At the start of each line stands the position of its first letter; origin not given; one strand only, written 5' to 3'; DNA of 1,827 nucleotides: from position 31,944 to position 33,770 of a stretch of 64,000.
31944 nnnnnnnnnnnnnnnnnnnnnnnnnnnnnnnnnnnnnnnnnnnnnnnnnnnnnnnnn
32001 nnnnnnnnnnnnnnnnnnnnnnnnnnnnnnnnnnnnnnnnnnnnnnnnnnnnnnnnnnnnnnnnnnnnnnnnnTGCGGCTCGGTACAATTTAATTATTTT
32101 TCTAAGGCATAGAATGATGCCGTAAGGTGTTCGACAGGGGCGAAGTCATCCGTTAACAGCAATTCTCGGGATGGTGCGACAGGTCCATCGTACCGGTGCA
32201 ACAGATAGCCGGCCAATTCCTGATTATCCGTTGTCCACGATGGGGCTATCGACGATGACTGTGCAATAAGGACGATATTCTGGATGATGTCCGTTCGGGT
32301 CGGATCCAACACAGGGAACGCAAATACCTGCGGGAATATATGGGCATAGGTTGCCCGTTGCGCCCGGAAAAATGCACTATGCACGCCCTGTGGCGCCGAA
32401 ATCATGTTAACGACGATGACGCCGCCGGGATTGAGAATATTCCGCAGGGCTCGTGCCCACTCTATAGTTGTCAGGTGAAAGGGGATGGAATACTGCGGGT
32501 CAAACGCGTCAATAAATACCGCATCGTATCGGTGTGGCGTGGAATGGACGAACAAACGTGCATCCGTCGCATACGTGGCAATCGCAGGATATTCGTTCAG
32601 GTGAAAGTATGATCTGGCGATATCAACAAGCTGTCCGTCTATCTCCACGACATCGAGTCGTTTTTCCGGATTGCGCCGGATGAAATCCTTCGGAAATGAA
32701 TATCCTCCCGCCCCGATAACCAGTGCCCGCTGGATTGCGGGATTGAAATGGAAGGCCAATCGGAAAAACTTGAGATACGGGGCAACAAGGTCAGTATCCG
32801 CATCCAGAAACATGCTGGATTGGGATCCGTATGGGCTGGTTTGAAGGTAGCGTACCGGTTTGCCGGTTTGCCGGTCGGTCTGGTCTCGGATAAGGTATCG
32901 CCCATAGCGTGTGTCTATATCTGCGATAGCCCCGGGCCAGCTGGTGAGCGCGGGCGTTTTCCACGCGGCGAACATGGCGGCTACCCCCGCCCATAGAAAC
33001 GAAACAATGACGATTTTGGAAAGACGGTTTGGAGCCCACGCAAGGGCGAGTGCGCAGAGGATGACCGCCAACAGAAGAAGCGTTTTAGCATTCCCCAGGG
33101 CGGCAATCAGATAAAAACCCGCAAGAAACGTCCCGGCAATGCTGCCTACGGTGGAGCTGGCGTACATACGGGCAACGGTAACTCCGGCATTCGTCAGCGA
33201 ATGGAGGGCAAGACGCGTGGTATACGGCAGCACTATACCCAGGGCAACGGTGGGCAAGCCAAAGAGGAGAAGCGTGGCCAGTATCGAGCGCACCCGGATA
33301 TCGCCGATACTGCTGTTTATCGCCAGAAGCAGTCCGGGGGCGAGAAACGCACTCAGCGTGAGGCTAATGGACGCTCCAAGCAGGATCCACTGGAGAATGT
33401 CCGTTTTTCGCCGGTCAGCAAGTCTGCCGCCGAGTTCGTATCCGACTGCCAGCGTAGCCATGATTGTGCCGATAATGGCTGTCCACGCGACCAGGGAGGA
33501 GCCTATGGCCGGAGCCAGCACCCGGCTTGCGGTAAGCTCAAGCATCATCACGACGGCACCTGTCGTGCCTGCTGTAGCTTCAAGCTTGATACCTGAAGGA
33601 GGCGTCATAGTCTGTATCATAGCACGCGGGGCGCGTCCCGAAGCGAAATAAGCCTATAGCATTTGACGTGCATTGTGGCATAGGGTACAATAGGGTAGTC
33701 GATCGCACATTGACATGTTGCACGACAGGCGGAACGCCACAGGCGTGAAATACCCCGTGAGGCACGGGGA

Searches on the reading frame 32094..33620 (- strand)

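Call 80: search_protein_families(library=pfam, proteins=[window:32094-33620:-], max_evalue=0.00001)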
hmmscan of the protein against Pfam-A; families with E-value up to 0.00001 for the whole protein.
window:32094-33620:- (508 aa): 1 family
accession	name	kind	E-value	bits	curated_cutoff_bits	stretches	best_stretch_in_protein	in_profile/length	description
PF01564.23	Spermine_synth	-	2.7e-08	34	22.9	1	291-447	14-171/186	Spermine/spermidine synthase domain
